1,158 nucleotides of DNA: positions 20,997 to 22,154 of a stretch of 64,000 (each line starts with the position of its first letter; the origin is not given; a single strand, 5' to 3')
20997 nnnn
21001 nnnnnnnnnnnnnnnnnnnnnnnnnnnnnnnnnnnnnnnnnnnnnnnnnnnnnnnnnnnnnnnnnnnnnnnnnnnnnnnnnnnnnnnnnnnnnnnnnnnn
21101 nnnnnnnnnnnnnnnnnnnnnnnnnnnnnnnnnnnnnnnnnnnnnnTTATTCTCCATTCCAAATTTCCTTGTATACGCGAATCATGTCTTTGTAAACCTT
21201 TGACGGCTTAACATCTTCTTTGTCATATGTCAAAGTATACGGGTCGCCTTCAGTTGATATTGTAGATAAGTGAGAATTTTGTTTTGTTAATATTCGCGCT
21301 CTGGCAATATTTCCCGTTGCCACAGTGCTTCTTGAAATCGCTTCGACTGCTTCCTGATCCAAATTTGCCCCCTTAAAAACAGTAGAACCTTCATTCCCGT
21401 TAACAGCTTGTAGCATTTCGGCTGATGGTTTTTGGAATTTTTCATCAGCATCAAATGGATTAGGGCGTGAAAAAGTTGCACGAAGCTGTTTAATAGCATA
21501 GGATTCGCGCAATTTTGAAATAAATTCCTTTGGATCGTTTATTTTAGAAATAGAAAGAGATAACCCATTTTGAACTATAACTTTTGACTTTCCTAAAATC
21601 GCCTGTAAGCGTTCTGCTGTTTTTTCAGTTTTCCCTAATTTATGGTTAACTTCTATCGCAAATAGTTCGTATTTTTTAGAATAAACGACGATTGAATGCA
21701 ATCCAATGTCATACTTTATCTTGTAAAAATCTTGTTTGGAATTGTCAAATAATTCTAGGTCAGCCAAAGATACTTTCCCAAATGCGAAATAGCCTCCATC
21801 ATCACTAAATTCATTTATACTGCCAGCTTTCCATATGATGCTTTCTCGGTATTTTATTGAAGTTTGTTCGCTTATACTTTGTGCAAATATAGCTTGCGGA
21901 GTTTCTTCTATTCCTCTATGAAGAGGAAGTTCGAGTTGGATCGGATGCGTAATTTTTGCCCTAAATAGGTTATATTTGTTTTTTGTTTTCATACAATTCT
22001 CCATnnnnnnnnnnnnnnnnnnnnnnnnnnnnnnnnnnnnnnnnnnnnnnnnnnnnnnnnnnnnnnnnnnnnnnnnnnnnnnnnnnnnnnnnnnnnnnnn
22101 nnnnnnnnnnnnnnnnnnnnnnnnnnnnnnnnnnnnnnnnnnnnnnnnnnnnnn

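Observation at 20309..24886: SNF2 helicase - hypothetical - FRG-domain three-gene module in an extremely AT-rich patch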

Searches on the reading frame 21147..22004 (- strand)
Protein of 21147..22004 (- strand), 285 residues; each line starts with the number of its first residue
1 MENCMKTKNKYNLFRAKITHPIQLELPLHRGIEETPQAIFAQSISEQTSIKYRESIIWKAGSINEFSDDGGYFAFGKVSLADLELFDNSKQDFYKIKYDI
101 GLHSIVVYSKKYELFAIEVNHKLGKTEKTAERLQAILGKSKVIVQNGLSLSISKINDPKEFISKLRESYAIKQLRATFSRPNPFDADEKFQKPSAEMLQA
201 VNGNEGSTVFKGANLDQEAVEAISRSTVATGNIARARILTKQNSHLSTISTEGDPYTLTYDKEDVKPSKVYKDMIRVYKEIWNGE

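Call 4: search_protein_families(library=pfam, proteins=[window:21147-22004:-], max_evalue=0.01)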
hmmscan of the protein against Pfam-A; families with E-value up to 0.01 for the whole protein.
window:21147-22004:- (285 aa): 0 families

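Call 5: search_protein_families(library=padloc, proteins=[window:21147-22004:-], max_evalue=0.01)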
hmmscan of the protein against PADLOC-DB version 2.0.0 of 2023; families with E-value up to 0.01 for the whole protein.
window:21147-22004:- (285 aa): 0 families

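Call 6: search_protein_families(library=ncbifam, proteins=[window:21147-22004:-], max_evalue=0.01)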
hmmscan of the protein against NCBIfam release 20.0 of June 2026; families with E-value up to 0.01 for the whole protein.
window:21147-22004:- (285 aa): 0 families

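Call 7: find_homologous_proteins(query=window:21147-22004:-)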
Query window:21147-22004:- (285 aa): 15 proteins with E <= 0.001 among 544 candidates.
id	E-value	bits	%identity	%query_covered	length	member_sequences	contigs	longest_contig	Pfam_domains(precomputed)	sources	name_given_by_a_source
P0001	8.6e-173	591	95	100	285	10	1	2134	-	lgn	-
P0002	3.5e-154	530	86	99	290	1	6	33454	-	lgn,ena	-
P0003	2.7e-118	412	68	99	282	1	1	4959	-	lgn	-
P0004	1.0e-116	407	65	99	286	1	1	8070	-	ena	-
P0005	2.6e-107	376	62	98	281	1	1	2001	-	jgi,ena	-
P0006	2.3e-103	363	60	97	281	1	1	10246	-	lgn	-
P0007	1.4e-97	344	58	97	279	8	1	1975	-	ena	-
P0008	3.0e-45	173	59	51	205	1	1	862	PF21984.3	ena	-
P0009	4.0e-44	169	33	97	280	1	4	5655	-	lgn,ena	-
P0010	4.4e-44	169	35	97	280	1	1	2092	-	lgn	-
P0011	1.3e-42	164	33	97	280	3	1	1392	-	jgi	jgi:hypothetical protein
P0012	8.2e-40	155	34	97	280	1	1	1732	-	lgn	-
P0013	1.0e-39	155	34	97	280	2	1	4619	-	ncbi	-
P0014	4.0e-38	149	33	97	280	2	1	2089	-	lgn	-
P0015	7.9e-38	148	34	85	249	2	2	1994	-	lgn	-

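Call 8: find_encoding_contigs(protein=P0002, flank=10000, max_places=4)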
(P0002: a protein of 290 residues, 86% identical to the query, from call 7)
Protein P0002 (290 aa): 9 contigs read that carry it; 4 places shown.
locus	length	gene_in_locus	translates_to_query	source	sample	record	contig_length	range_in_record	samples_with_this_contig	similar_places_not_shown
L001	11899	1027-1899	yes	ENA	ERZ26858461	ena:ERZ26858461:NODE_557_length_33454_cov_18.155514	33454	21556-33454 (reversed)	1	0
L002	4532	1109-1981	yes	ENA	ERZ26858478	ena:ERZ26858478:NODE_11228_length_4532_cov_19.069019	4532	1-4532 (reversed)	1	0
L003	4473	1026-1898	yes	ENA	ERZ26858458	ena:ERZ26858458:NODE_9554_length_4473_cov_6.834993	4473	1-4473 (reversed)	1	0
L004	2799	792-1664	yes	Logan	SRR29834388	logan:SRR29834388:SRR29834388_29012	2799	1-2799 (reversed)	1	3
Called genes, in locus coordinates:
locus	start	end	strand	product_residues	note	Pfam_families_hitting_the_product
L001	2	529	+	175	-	?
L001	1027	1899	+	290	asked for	-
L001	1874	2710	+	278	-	PF08867:FRG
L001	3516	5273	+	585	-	-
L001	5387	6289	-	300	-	PF00294:PfkB, PF08543:Phos_pyr_kin (weak)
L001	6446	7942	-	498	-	PF00587:tRNA-synt_2b, PF03129:HGTP_anticodon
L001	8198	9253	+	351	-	PF06439:3keto-disac_hyd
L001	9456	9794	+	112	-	-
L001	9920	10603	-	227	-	-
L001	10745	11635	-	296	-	-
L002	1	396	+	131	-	?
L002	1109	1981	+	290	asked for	-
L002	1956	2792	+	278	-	PF08867:FRG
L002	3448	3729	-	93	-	-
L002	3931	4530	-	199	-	?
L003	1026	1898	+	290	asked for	-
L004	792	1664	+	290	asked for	-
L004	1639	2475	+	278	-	PF08867:FRG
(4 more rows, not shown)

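Call 9: find_encoding_contigs(protein=P0006, flank=10000, max_places=3)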
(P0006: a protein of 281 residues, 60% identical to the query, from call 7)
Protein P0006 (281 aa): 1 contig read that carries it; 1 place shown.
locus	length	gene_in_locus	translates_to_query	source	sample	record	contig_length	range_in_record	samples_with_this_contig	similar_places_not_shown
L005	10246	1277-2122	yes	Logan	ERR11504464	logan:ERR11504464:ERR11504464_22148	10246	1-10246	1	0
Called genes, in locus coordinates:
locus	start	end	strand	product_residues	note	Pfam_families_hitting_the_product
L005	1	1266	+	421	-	?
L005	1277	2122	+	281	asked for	-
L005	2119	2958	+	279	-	PF08867:FRG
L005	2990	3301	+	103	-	-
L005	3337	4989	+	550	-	PF01555:N6_N4_Mtase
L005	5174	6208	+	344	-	-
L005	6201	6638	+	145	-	PF02661:Fic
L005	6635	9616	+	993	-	PF04851:ResIII, PF19778:RE_endonuc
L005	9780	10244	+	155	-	?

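Call 10: find_encoding_contigs(protein=P0004, flank=10000, max_places=3)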
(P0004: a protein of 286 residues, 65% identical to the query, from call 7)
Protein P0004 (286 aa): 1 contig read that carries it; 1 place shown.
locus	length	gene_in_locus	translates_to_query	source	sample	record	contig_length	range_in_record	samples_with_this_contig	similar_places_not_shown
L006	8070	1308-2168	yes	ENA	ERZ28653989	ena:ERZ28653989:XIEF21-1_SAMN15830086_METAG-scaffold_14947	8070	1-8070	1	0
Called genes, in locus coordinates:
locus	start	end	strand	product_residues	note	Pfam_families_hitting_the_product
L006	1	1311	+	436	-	?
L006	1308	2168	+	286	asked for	-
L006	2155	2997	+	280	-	PF08867:FRG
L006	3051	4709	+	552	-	PF01555:N6_N4_Mtase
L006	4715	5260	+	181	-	PF02661:Fic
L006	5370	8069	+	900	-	?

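Call 11: find_encoding_contigs(protein=P0009, flank=10000, max_places=4)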
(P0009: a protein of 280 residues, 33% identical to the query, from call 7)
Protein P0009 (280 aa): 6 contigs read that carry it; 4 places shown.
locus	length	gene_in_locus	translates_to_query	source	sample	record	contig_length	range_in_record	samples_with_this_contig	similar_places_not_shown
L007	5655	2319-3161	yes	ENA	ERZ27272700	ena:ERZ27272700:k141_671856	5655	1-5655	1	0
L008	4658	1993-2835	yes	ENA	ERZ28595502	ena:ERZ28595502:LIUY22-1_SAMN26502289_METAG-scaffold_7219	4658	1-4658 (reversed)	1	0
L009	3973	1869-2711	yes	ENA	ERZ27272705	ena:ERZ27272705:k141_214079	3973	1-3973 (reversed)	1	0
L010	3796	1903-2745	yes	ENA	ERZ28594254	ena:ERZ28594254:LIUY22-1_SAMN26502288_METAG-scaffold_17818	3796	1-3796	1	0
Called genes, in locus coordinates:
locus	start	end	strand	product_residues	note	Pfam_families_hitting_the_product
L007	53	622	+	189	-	PF06250:YhcG_C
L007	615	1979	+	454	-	PF01420:Methylase_S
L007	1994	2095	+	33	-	-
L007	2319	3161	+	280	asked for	-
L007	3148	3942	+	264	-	PF08867:FRG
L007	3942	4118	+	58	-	-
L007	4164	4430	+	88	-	-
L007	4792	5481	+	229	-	PF13338:AbiEi_4, PF17194:AbiEi_3_N (weak)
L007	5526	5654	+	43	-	?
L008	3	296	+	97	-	?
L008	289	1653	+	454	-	PF01420:Methylase_S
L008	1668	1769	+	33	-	-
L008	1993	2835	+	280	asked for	-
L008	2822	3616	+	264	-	PF08867:FRG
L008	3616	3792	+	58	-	-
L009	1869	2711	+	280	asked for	-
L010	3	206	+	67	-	?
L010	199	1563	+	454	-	PF01420:Methylase_S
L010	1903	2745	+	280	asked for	-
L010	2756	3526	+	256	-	PF08867:FRG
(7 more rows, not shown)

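Call 12: find_encoding_contigs(protein=P0013, flank=10000, max_places=4)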
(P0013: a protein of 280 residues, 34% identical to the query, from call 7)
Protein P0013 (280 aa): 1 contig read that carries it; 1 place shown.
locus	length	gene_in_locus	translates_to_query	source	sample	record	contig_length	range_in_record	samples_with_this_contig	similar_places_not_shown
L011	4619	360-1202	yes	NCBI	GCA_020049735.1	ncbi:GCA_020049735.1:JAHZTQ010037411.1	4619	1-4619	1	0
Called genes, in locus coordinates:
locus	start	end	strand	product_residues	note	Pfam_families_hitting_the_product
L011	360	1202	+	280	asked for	-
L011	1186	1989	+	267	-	PF08867:FRG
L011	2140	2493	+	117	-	-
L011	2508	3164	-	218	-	-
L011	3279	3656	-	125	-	-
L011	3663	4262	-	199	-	PF13274:SocA_Panacea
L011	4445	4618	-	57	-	?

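Call 13: find_encoding_contigs(protein=P0003, flank=10000, max_places=3)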
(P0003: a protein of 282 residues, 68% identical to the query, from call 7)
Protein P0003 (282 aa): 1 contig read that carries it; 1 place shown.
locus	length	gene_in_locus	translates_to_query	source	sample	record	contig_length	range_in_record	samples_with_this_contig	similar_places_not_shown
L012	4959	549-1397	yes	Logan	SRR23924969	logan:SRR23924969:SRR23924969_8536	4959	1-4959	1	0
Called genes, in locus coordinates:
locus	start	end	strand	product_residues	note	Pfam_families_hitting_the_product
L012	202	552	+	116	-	-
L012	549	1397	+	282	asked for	-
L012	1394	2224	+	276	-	PF08867:FRG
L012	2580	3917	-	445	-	PF02885:Glycos_trans_3N, PF00591:Glycos_transf_3, PF07831:PYNP_C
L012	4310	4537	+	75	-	PF02609:Exonuc_VII_S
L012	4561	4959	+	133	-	?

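Call 35: search_solved_structures(query=window:21147-22004:-, max_evalue=10)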
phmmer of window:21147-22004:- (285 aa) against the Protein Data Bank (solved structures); distinct sequences matched with E-value up to 10: 1.
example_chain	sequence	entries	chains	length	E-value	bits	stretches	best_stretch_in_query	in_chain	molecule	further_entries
5nf2_A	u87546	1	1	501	0.3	13.7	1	103-247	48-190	Minor fimbrium subunit Mfa1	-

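Call 49: predict_structure(alignment_id=A1)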
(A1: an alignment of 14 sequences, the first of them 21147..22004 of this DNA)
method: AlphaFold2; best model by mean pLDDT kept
length: 285 residues; sequences in the alignment: 14
mean_pLDDT: 76.9   pTM: 0.79
mean pLDDT of the five models: 76.9, 76.3, 74.0, 69.1, 54.3
residues with pLDDT >= 90: 94; 70-90: 106; 50-70: 40; < 50: 45
segments of 3 or more residues with pLDDT < 50: 1-5, 24-31, 95-99, 180-204
pLDDT, mean of each block of 10 residues (from residue 1): 59 88 48 73 80 73 88 83 56 51 88 93 90 91 83 92 93 73 42 38 54 82 83 89 91 92 86 94 78
secondary structure, 60 per line:
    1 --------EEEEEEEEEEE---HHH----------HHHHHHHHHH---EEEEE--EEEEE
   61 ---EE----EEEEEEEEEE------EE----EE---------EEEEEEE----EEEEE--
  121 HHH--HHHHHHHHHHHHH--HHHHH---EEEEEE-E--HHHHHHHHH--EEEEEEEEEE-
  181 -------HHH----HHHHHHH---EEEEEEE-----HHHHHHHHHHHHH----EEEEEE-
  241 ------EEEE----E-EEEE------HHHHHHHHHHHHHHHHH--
elements in order: E9-19 H36-45 E49-53 E56-60 E70-79 E103-109 E114-118 H126-138 H141-145 E149-154 H159-167 E170-179 H195-201 E205-211 H217-229 E234-239 E247-250 E257-260 H267-283

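Call 56: search_protein_representatives(alignment_id=A1)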
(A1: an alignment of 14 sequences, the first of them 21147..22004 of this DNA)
Query: 14 sequences, 280 profile positions. Proteins with E-value up to 0.001 (for the whole library): 544; up to 1e-10: 467; up to 1e-30: 294. The best 150 are listed.
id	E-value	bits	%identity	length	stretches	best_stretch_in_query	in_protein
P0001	3.6e-129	446.3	-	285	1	1-278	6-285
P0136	5.2e-118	409.7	-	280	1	1-278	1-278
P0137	2.6e-96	338.4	-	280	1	4-278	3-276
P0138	7.1e-89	314.1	-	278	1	1-276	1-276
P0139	9.7e-86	303.8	-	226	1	58-278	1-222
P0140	3.2e-81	289.0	-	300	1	1-278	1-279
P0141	3.8e-81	288.7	-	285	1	62-276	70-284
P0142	1.2e-80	287.1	-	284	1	1-279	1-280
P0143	2.5e-80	286.0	-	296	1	1-279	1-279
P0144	2.5e-80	286.0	-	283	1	1-277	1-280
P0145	3.3e-80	285.6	-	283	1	2-278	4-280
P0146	3.3e-80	285.6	-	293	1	6-277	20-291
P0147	3.3e-80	285.6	-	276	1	2-275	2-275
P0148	8.4e-79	281.0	-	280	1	1-277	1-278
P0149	1.1e-77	277.3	-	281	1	7-280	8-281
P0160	1.9e-70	253.6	-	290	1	4-277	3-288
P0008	1.6e-50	188.3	-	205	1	1-136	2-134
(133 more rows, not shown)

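Call 57: search_protein_families(library=pfam, proteins=[P0008, window:21147-22004:-, P0009, P0013], max_evalue=10)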
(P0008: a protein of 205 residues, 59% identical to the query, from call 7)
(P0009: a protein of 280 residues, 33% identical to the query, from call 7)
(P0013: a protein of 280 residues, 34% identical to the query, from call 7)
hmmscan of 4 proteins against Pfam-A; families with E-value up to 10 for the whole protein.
P0008 (205 aa): 1 family
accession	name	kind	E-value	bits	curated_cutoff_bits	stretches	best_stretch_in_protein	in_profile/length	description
PF21984.2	DnaD_N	-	5.7e-13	49.4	27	1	112-199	7-100/101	DnaD N-terminal domain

window:21147-22004:- (285 aa): 0 families

P0009 (280 aa): 0 families

P0013 (280 aa): 1 family
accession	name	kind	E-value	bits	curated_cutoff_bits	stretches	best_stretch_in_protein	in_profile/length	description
PF13723.12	Ketoacyl-synt_2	-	0.26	11.3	25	1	86-123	72-109/223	Beta-ketoacyl synthase, N-terminal domain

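Call 61: find_related_loci(query=A1, collection=metagenome_contigs, flank=6000)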
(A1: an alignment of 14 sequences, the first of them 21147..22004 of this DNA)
Query A1 (285 aa) in metagenome_contigs; peptide patterns used: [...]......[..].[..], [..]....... (x = any residue, [..] = any of these).
289 stretches matched a pattern; 100 encode a relative of the query (tblastn E <= 1e-3); the best 80 are kept; 80 distinct loci.
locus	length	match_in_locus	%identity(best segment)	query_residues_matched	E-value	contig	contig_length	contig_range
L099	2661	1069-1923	100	1-285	0e+0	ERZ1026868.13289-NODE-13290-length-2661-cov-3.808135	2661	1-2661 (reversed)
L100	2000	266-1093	62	8-285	1e-121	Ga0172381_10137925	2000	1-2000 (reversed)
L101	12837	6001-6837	58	1-281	4e-109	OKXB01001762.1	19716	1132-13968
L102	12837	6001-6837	58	1-281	4e-109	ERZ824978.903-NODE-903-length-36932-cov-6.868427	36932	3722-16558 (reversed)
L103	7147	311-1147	58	1-281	5e-109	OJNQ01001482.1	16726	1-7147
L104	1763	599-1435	58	1-281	3e-116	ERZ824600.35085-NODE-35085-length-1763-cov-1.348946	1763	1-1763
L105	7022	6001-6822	37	10-285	9e-56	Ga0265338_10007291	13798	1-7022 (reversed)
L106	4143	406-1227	37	10-285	1e-54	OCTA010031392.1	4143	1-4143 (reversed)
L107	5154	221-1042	36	8-281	8e-54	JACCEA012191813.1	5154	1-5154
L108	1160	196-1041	35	2-285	6e-57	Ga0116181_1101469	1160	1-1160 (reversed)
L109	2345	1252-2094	35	3-285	5e-54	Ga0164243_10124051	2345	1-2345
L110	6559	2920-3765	35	4-281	8e-53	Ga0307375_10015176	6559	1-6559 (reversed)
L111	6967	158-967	34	10-281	1e-52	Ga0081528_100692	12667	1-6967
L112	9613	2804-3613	35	10-281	4e-52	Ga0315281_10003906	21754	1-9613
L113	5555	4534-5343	36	10-281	1e-51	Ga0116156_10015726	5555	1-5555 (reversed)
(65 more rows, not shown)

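Call 62: find_related_loci(query=A1, collection=viral_contigs, flank=6000)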
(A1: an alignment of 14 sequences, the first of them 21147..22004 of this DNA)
Query A1 (285 aa) in viral_contigs; peptide patterns used: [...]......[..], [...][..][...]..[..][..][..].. (x = any residue, [..] = any of these).
87 stretches matched a pattern; 1 encode a relative of the query (tblastn E <= 1e-3); 1 distinct loci.
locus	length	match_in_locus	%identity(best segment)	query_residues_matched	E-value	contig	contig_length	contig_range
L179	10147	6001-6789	34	3-263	3e-50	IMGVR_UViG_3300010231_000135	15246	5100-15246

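Call 70: search_protein_families(library=pfam, alignment_id=A5, max_evalue=0.0001)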
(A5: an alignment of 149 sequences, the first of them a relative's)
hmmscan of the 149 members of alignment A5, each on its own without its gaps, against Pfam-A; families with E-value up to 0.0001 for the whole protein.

A. member 1, L099:74-1081:+ (336 aa): 0 families

B. families by the number of members that match (of 149 scanned): 153 families (the first 25 are shown)
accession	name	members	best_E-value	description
PF13304.12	AAA_21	5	5.4e-28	AAA domain, putative AbiEii toxin, Type IV TA system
PF02463.25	SMC_N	5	1.4e-11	RecF/RecN/SMC N terminal domain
PF01555.25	N6_N4_Mtase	4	4.6e-34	DNA methylase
PF13175.12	AAA_15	4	2.8e-19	AAA ATPase domain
PF04851.21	ResIII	4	5.6e-11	Type III restriction enzyme, res subunit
PF13476.12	AAA_23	4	2.2e-08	AAA domain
PF01926.29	MMR_HSR1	3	5e-25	50S ribosome-binding GTPase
PF00005.33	ABC_tran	3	8.4e-22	ABC transporter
PF00270.35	DEAD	3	2.6e-11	DEAD/DEAH box helicase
PF13191.12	AAA_16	3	3.3e-08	AAA ATPase domain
PF13401.12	AAA_22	3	8.5e-07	AAA domain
PF20703.3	nSTAND1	2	1.2e-81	Novel STAND NTPase 1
PF02769.27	AIRS_C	2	2.8e-57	AIR synthase related protein, C-terminal domain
PF00586.29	AIRS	2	1.2e-52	AIR synthase related protein, N-terminal domain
PF00176.29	SNF2-rel_dom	2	3.1e-38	SNF2-related domain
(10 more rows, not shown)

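Call 72: search_solved_structures(query=A3, max_evalue=10)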
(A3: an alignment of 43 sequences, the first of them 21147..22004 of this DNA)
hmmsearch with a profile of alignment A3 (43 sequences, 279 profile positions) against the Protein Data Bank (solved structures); distinct sequences matched with E-value up to 10: 0.

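Call 79: fold_search(model_id=the predicted structure, library=pdb)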
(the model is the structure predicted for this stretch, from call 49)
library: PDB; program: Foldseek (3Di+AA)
matches with E <= 10: 661; with E <= 0.001: 2
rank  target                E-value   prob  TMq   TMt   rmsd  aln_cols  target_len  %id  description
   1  8twq_B                1.7e-06  1.00  0.36  0.37  12.9       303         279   12  Structure of bacteriophage lambda RexA protein (released 2024-04-17)
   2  8twq_A                3.3e-05  1.00  0.36  0.37  12.2       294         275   12  Structure of bacteriophage lambda RexA protein (released 2024-04-17)
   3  7qoo_N                1.7e-03  0.77  0.24  0.22  15.0       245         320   10  Structure of the human inner kinetochore CCAN complex (released 2022-06-08)
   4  7pkn_N                2.2e-03  0.80  0.24  0.22  14.3       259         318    8  Structure of the human CCAN deltaCT complex (released 2022-04-27)
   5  2owl_A                2.3e-03  0.91  0.31  0.29  17.1       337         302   10  Crystal structure of E. coli RdgC (released 2007-03-20)
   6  6eqt_A                1.7e-02  0.94  0.21  0.28   8.1       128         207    8  CRYSTAL STRUCTURE OF THE HUMAN KINETOCHORE PROTEIN CENP-N (released 2018-01-17)
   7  7xho_N                3.1e-02  0.47  0.24  0.23  13.9       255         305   11  Structure of human inner kinetochore CCAN complex (released 2022-12-14)
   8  1vr7_B                6.6e-02  0.23  0.15  0.29  10.7       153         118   10  Crystal structure of S-adenosylmethionine decarboxylase proenzyme (TM0655) from THERMOTOGA MARITIMA at 1.2 A resolutio (released 2005-03-15)
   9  6c0w_K                7.8e-02  0.80  0.22  0.29   6.5       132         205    9  Cryo-EM structure of human kinetochore protein CENP-N with the centromeric nucleosome containing CENP-A (released 2018-01-17)
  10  3pvl_A                8.8e-02  0.08  0.12  0.07  16.4       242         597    8  Structure of myosin VIIa MyTH4-FERM-SH3 in complex with the CEN1 of Sans (released 2011-03-02)
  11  7xhn_N                1.1e-01  0.51  0.23  0.21   8.7       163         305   10  Structure of human inner kinetochore CCAN-DNA complex (released 2023-01-25)
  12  3dpt_A                1.3e-01  0.16  0.17  0.17  12.4       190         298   10  COR domain of Rab family protein (Roco) (released 2008-08-12)
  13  6imj_B                1.3e-01  0.05  0.13  0.10  15.2       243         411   10  The crystal structure of Se-AsfvLIG:DNA complex (released 2019-02-27)
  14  6eqt_B                1.5e-01  0.44  0.23  0.30   7.7       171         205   10  CRYSTAL STRUCTURE OF THE HUMAN KINETOCHORE PROTEIN CENP-N (released 2018-01-17)
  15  7lrn_A                2.2e-01  0.08  0.10  0.10  12.9        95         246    9  Structure of the Siderophore Interacting Protein from Acinetbacter baumannii (released 2021-07-21)
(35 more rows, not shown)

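Call 109: search_protein_families(library=phrogs, proteins=[window:21147-22004:-, P0009, P0013, P0136, P0140, P0160], max_evalue=1)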
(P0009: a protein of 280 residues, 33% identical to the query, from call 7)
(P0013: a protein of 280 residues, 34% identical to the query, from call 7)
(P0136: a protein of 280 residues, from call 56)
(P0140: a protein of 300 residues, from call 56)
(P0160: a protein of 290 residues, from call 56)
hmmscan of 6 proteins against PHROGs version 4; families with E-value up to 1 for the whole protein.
window:21147-22004:- (285 aa): 2 families
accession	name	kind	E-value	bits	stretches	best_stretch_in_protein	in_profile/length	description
phrog_29606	-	unknown function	0.0095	16.7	1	101-135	116-150/191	-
phrog_28550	-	unknown function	0.087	13.2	1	120-191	95-165/333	-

P0009 (280 aa): 1 family
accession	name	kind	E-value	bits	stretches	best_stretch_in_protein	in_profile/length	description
phrog_25854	-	unknown function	0.12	12.7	1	68-147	19-75/323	-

P0013 (280 aa): 0 families

P0136 (280 aa): 0 families

P0140 (300 aa): 0 families

P0160 (290 aa): 1 family
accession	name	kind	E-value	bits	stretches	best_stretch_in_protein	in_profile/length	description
phrog_10040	-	unknown function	0.019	14.9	0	119-200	119-199/299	-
